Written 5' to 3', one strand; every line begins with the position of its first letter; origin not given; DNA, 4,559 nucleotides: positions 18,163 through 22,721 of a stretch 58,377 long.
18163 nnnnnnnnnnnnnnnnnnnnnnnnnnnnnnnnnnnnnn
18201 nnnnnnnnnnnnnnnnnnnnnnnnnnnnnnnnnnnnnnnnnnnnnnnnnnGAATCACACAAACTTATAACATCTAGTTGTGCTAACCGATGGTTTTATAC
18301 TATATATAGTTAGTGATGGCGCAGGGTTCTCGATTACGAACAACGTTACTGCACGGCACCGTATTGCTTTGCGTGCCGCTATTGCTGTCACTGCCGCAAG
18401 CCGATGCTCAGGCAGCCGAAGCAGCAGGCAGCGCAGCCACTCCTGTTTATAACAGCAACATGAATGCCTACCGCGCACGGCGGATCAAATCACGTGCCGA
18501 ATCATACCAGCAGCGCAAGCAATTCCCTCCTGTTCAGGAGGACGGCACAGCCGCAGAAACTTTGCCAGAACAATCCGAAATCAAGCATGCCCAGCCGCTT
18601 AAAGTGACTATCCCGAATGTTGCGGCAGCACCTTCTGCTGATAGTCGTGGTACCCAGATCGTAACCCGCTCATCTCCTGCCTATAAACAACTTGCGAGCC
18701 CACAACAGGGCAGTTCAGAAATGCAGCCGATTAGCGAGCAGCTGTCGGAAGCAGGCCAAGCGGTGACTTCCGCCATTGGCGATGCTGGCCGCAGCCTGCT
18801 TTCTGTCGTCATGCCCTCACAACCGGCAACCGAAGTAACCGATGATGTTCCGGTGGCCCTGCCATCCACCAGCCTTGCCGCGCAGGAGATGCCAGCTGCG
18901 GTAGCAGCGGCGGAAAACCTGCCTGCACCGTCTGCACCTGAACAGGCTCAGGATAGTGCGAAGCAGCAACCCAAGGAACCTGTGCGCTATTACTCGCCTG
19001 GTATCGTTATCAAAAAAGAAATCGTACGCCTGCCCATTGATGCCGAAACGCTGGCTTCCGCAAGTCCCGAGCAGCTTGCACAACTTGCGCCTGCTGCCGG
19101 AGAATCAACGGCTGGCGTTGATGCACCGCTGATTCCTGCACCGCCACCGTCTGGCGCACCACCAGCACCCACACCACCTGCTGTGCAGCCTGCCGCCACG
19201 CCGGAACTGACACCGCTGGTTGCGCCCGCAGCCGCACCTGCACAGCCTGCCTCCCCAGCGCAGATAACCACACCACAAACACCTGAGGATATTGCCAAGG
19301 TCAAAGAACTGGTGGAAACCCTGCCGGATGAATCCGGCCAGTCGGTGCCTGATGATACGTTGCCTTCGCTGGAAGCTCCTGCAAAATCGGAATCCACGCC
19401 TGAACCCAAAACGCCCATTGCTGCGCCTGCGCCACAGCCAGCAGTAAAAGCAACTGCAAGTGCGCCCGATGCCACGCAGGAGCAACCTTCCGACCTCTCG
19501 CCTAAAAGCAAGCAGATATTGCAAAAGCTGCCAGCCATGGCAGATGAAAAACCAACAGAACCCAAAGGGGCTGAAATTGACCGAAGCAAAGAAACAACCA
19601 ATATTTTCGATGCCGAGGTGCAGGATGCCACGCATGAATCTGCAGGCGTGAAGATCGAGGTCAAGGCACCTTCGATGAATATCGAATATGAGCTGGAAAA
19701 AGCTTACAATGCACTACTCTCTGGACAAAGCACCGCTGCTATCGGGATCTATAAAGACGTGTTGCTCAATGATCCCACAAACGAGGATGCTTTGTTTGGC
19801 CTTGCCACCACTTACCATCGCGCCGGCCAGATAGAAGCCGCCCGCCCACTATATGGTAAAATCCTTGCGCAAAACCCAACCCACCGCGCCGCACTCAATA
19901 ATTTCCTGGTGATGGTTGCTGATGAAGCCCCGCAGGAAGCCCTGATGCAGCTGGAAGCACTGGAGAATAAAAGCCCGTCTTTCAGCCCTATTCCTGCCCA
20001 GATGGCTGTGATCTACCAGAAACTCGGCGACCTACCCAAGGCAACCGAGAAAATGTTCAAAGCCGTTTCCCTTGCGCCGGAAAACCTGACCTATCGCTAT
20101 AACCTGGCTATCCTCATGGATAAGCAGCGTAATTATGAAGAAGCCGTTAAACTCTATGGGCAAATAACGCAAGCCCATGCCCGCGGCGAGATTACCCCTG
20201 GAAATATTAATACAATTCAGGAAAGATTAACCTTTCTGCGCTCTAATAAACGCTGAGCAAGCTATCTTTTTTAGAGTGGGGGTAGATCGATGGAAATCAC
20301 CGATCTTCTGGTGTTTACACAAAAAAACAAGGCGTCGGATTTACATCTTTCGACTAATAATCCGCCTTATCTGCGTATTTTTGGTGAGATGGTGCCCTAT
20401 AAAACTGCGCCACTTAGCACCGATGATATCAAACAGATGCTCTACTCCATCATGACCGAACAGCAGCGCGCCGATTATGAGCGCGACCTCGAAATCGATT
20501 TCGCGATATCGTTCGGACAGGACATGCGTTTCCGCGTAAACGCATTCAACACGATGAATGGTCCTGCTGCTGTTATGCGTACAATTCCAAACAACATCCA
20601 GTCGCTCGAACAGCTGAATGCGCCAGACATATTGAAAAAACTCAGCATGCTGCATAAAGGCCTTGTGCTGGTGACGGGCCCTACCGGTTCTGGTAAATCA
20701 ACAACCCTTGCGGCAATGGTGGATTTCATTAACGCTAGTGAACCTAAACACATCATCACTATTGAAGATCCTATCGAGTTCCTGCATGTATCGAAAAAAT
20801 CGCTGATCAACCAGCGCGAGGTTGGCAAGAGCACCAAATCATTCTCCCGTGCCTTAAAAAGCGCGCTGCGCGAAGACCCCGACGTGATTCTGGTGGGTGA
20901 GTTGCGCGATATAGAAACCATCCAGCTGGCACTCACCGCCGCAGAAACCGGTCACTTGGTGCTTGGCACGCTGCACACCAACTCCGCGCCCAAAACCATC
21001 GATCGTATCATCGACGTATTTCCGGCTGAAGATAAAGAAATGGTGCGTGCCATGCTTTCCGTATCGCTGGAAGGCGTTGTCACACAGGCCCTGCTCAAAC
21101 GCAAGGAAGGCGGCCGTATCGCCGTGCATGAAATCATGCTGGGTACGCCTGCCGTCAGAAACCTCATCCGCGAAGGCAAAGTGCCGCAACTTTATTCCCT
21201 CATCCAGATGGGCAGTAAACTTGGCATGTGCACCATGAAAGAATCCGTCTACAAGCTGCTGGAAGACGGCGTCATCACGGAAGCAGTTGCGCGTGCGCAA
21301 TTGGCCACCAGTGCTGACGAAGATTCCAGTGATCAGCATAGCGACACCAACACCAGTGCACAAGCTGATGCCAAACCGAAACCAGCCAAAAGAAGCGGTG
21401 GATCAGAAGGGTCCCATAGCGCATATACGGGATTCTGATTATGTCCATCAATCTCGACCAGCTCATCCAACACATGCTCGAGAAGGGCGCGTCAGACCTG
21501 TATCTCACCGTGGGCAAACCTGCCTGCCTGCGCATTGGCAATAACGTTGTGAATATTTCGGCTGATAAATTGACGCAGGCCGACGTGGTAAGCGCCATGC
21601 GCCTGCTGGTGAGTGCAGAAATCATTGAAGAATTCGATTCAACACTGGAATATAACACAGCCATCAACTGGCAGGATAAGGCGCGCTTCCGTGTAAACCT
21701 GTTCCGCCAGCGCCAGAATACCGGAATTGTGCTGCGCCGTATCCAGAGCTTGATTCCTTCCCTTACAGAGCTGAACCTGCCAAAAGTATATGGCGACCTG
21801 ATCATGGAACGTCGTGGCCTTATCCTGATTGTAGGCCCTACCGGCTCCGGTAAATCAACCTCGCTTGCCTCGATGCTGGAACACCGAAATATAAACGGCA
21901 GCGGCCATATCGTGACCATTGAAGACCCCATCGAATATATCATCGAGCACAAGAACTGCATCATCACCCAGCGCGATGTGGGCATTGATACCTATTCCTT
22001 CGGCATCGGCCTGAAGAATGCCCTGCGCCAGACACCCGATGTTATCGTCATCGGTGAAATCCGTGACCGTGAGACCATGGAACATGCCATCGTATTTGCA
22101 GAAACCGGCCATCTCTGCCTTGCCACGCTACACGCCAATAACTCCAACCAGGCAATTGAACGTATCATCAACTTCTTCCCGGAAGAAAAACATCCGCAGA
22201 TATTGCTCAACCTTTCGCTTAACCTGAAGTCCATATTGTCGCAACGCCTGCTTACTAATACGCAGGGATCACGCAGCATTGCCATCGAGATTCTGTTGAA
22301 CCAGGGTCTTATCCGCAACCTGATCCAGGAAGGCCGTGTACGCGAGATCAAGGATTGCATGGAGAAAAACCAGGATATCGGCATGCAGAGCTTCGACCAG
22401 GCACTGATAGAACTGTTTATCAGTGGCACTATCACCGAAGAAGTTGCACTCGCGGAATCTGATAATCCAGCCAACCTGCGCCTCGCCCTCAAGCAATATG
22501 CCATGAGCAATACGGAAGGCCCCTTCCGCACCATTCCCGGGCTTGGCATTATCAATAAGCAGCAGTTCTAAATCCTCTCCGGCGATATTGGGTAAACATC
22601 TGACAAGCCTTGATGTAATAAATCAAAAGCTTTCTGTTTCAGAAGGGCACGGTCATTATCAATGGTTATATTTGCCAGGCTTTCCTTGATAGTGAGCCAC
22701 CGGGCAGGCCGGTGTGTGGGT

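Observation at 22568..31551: Non-canonical type IV pilus assembly operon: PilM-PilN fusion, PilO/PilP-like proteins, ABC ATPase and Wzy_C protein, but no pilin or secretin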

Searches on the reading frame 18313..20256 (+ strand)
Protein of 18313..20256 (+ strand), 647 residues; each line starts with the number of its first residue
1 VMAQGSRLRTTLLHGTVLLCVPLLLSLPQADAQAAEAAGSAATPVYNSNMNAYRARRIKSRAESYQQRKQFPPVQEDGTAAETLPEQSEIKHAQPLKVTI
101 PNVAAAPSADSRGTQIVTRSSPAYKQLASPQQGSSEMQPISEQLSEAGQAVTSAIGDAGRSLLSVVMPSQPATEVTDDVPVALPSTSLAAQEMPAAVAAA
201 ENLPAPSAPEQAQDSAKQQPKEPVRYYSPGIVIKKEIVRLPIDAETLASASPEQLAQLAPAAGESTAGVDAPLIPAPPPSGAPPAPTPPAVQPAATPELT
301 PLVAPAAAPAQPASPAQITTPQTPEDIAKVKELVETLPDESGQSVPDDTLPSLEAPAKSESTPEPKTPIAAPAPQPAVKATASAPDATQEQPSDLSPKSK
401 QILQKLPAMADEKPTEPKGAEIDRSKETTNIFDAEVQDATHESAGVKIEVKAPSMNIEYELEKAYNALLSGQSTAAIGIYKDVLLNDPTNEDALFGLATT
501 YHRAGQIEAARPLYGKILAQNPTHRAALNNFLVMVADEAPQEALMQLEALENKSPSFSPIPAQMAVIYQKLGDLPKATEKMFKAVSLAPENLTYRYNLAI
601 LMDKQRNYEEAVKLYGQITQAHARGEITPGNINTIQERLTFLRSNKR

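Call 33: search_protein_families(library=pfam, proteins=[window:18313-20256:+], max_evalue=0.001)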
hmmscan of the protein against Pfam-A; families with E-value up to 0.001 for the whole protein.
window:18313-20256:+ (647 aa): 13 families
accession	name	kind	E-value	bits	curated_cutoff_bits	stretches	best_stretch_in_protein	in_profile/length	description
PF14559.12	TPR_19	-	3.8e-17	62.8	25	1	467-526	1-59/68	Tetratricopeptide repeat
PF13431.12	TPR_17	-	4.7e-12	45.6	24.4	1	480-511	2-33/34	Tetratricopeptide repeat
PF07719.23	TPR_2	-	5.2e-11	42.2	27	0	492-524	2-34/34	Tetratricopeptide repeat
PF00515.34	TPR_1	-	8.7e-09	35.3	27.8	0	492-524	2-34/34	Tetratricopeptide repeat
PF13428.12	TPR_14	-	9.3e-09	35.6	23.5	0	492-528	2-38/44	Tetratricopeptide repeat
PF13424.12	TPR_12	-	7.2e-08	32.9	30.1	0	563-618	8-71/77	Tetratricopeptide repeat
PF13174.12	TPR_6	-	8.1e-08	32.9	26.3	0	492-523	1-32/33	Tetratricopeptide repeat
PF13176.12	TPR_7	-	2.7e-07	30.6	27.9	0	596-617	3-24/36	Tetratricopeptide repeat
PF24575.1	TPR_Slam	-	1.5e-05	25.8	35.2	0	591-623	46-78/104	Surface lipoprotein assembly modifier, N-terminal TPR repeats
PF13432.12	TPR_16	-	3.7e-05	24.5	32.7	1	462-523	2-63/65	Tetratricopeptide repeat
PF12895.13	ANAPC3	-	0.00011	22.9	27.2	0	565-617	30-81/82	Anaphase-promoting complex, cyclosome, subunit 3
PF13374.12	TPR_10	-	0.00016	22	27.5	0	592-617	2-27/42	Tetratricopeptide repeat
PF13181.12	TPR_8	-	0.00041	20.7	25.7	0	492-524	2-34/34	Tetratricopeptide repeat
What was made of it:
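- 18313..20256 (+): TPR647: secreted protein with a long Pro/Ala-rich linker and a C-terminal TPR domain, first gene of the TPR-pilT-pilU unit. Candidate PilF/PilW/Tgl- or MshN-like accessory protein. Pfam TPR families (call 33).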

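Call 67: search_protein_families(library=ncbifam, proteins=[window:18313-20256:+], max_evalue=0.001)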
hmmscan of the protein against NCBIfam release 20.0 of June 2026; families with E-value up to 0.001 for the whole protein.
window:18313-20256:+ (647 aa): 14 families
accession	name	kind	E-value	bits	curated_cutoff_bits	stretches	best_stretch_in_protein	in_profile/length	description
NF040959.1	MamA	equivalog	1.1e-15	57.7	200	1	461-616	41-197/204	magnetosome protein MamA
TIGR02917.1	PEP_TPR_lipo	equivalog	3e-11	42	312.2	1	460-614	741-893/899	XrtA/PEP-CTERM system TPR-repeat protein PrsT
TIGR02521.1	type_IV_pilW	equivalog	4.8e-10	39.4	154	2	455-531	29-105/234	type IV pilus biogenesis/stability protein PilW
NF033920.0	C39_PA2778_fam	equivalog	7.2e-08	32.1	150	1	460-540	158-239/255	PA2778 family cysteine peptidase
NF007302.0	PRK09782.1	equivalog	1.9e-07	29.4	1223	1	462-613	517-667/990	phage receptor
TIGR02552.1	LcrH_SycD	equivalog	7.7e-07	28.9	104.8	1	462-528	23-90/136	SycD/LcrH family type III secretion system chaperone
NF047507.1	TPR_BatC_Lepto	exception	7e-06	25.7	175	0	469-533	70-138/214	TPR repeat-containing protein BatC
NF002725.1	PRK02603.1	equivalog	9.7e-06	25.7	143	0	549-608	63-122/173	photosystem I assembly protein Ycf3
NF033762.1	social_mot_Tgl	equivalog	1.1e-05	24.9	225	1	451-618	27-196/252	social motility TPR repeat lipoprotein Tgl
TIGR03939.1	PGA_TPR_OMP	equivalog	2.1e-05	22.9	366.65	0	475-542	104-172/800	poly-beta-1,6 N-acetyl-D-glucosamine export porin PgaA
NF008520.0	PRK11447.1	equivalog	2.5e-05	22.3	858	1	461-587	577-699/1157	cellulose synthase complex outer membrane protein BcsC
NF053607.1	CHU_0125_OmpA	equivalog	3.8e-05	22.4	620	1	462-552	24-115/639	CHU_0125 family OmpA-like outer membrane integrity protein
NF033758.1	gliding_GltE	equivalog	5.2e-05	22.4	225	1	470-624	133-288/411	adventurous gliding motility TPR repeat lipoprotein GltE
NF008757.0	PRK11788.1-5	equivalog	0.00041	19.6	363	1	485-621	101-243/388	lipopolysaccharide assembly protein LapB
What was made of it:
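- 18313..20256 (+): Weak NCBIfam hits to PilW (39 bits) and Tgl (25 bits), well below cutoff (call 67).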

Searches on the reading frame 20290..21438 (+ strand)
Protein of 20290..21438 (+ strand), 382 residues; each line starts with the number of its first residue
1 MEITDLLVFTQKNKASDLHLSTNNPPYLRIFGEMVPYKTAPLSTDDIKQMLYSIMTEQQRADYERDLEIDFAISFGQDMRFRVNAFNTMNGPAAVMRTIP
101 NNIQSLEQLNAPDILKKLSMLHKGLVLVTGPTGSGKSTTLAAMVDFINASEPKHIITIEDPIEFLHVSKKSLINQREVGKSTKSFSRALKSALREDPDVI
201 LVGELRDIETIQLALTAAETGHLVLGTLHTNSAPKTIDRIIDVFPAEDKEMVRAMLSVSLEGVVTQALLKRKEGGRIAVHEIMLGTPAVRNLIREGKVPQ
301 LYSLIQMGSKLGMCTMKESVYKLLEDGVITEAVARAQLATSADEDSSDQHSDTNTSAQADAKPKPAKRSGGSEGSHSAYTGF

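Call 5: search_protein_families(library=pfam, proteins=[window:20290-21438:+], max_evalue=0.01)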
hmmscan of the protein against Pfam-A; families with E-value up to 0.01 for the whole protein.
window:20290-21438:+ (382 aa): 13 families
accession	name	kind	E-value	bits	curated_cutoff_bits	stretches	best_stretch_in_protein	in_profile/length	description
PF00437.27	T2SSE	-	3.2e-52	177.9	24.9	1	13-270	22-279/370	Type II/IV secretion system protein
PF13401.12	AAA_22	-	6.3e-05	23.7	27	1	122-195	4-60/130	AAA domain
PF13555.12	AAA_29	-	7.1e-05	22.9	27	1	120-144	19-43/61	P-loop containing region of AAA domain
PF00004.35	AAA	-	8e-05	23.5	21.2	1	126-208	1-69/131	ATPase family associated with various cellular activities (AAA)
PF13476.12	AAA_23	-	0.0005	21.2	27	1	121-143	17-39/201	AAA domain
PF13191.12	AAA_16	-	0.0012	19.8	32.6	1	122-157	23-55/167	AAA ATPase domain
PF25199.1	nSTAND_NTPase5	-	0.0013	19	34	1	123-165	41-83/145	Novel STAND NTPase 5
PF13604.12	AAA_30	-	0.0014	18.8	27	0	117-151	12-46/191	AAA domain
PF00265.24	TK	-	0.0029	17.9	20.6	1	125-248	3-131/176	Thymidine kinase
PF15387.11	DUF4611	-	0.0063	17.1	32.1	0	312-368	34-93/96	Domain of unknown function (DUF4611)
PF02562.22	PhoH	-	0.0068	16.3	27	0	119-211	17-105/205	PhoH-like protein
PF01580.24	FtsK_SpoIIIE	-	0.008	16.1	24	0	112-144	39-60/221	FtsK/SpoIIIE family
PF13245.12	AAA_19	-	0.0091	16.6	25.1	0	120-160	8-42/134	AAA domain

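Call 6: search_protein_families(library=ncbifam, proteins=[window:20290-21438:+], max_evalue=0.01)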
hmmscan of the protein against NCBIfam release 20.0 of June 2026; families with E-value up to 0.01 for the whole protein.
window:20290-21438:+ (382 aa): 21 families
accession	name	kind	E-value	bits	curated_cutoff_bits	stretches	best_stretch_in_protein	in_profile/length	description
TIGR01420.1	pilT_fam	subfamily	5.2e-142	473.1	319.1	1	3-337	2-337/343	PilT/PilU family type 4a pilus ATPase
TIGR02525.1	plasmid_TraJ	equivalog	2.7e-53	181.3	368.3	1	3-336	12-365/372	plasmid transfer ATPase TraJ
TIGR02538.1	type_IV_pilB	equivalog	1.8e-47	162.3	675.65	1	4-243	186-432/564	type IV-A pilus assembly ATPase PilB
TIGR02533.1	type_II_gspE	equivalog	1.9e-45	155.5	630.25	1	68-271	183-381/486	type II secretion system ATPase GspE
NF007755.0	PRK10436.1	equivalog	7.2e-43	146.9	617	1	4-271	90-357/465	type II secretion system protein GspE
TIGR02524.1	dot_icm_DotB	equivalog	1.7e-41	142.6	463.3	1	3-336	6-352/358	Dot/Icm type IV secretion system ATPase DotB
NF041000.1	ATPase_ComGA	equivalog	3.9e-40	137.6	300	1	68-268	68-264/267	competence type IV pilus ATPase ComGA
NF053534.1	T4PilAsmATPsTfpB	equivalog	9.2e-37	126.7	850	1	66-244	273-453/584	type IV pilus assembly ATPase TfpB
NF058587.1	archaellum_moto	equivalog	4.7e-19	68.5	550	1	125-240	277-393/527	archaellum flagellar ATPase motor FlaI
TIGR02782.1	TrbB_P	equivalog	9.9e-19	67.7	304.55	1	114-276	128-285/303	P-type conjugative transfer ATPase TrbB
TIGR02788.1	VirB11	equivalog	3.9e-17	62.3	249.95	1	115-265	136-289/308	P-type DNA transfer ATPase VirB11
TIGR03819.1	heli_sec_ATPase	hypoth_equivalog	3.5e-15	56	373.15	1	113-282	169-338/340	TadA family conjugal transfer-associated ATPase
NF010469.0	PRK13894.1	subfamily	2.5e-13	50.1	508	1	114-246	141-270/320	conjugal transfer ATPase TrbB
NF010407.0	PRK13833.1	subfamily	1.5e-12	47.6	499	1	126-264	147-283/323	conjugal transfer protein TrbB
NF010475.0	PRK13900.1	equivalog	2e-10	40.3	389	1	117-284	154-324/333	type IV secretion system ATPase VirB11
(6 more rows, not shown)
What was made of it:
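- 20290..21438 (+): pilT: retraction ATPase. NCBIfam pilT_fam 473.1 bits, above its cutoff of 319 (call 6).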

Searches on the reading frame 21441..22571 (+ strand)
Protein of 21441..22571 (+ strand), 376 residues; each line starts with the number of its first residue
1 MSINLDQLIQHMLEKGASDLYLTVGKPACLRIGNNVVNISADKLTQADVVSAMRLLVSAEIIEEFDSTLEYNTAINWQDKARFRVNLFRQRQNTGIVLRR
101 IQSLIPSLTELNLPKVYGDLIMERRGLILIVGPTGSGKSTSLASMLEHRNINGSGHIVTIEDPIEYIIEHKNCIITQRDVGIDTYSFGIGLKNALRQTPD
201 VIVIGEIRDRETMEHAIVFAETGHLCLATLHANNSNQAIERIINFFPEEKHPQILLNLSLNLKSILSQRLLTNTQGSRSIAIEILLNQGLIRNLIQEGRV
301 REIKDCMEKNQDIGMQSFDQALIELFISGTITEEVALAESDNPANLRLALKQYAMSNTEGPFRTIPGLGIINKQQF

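Call 5: search_protein_families(library=pfam, proteins=[window:21441-22571:+], max_evalue=0.01)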
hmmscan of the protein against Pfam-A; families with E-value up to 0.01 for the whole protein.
window:21441-22571:+ (376 aa): 7 families
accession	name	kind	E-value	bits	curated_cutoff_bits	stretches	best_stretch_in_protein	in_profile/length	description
PF00437.27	T2SSE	-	3.7e-45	154.6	24.9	1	5-272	12-279/370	Type II/IV secretion system protein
PF13401.12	AAA_22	-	0.00024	21.9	27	1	124-152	4-32/130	AAA domain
PF13476.12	AAA_23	-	0.0011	20.1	27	1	124-142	18-36/201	AAA domain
PF13555.12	AAA_29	-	0.0013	18.9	27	1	122-142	19-39/61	P-loop containing region of AAA domain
PF00005.33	ABC_tran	-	0.0026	18.8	25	1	123-166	9-51/137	ABC transporter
PF13191.12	AAA_16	-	0.003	18.5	32.6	0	124-152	23-51/167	AAA ATPase domain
PF20720.3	nSTAND3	-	0.0058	16.8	27.2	0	121-163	13-54/155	Novel STAND NTPase 3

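Call 6: search_protein_families(library=ncbifam, proteins=[window:21441-22571:+], max_evalue=0.01)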
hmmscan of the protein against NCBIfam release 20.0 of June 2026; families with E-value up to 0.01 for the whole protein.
window:21441-22571:+ (376 aa): 24 families
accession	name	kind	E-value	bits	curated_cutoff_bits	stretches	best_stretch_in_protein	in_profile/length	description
TIGR01420.1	pilT_fam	subfamily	1.7e-123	412.2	319.1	1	5-344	2-342/343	PilT/PilU family type 4a pilus ATPase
TIGR02525.1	plasmid_TraJ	equivalog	2.1e-47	161.9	368.3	1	41-335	48-362/372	plasmid transfer ATPase TraJ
NF041000.1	ATPase_ComGA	equivalog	1.6e-37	129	300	1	7-272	2-266/267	competence type IV pilus ATPase ComGA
TIGR02533.1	type_II_gspE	equivalog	2.3e-36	125.5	630.25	1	119-271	237-379/486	type II secretion system ATPase GspE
TIGR02524.1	dot_icm_DotB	equivalog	2.7e-34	118.9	463.3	1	4-311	5-325/358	Dot/Icm type IV secretion system ATPase DotB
TIGR02538.1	type_IV_pilB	equivalog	7.6e-34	117.2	675.65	1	117-308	308-493/564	type IV-A pilus assembly ATPase PilB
NF007755.0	PRK10436.1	equivalog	1.5e-31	109.6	617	1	5-271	89-355/465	type II secretion system protein GspE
NF053534.1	T4PilAsmATPsTfpB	equivalog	2.9e-30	105.2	850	1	115-245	326-452/584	type IV pilus assembly ATPase TfpB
TIGR02788.1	VirB11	equivalog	1.3e-17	63.8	249.95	1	122-248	141-268/308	P-type DNA transfer ATPase VirB11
NF058587.1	archaellum_moto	equivalog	6.5e-17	61.5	550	1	120-242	270-393/527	archaellum flagellar ATPase motor FlaI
TIGR02782.1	TrbB_P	equivalog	4.7e-16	58.9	304.55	1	125-247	136-257/303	P-type conjugative transfer ATPase TrbB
TIGR03819.1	heli_sec_ATPase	hypoth_equivalog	1.6e-15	57.2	373.15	1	121-238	174-293/340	TadA family conjugal transfer-associated ATPase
NF010469.0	PRK13894.1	subfamily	8.1e-14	51.7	508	1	123-246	148-268/320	conjugal transfer ATPase TrbB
NF053672.1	bindosome_BasE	exception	1.9e-13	50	1000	1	111-250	256-396/512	bindosome assembly system ATPase subunit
NF010425.0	PRK13851.1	equivalog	2.1e-10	40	461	1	125-243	162-281/344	type IV secretion system protein VirB11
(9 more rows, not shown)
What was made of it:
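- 21441..22571 (+): pilU: PilT paralogue. NCBIfam pilT_fam 412.2 bits, above cutoff (call 6).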
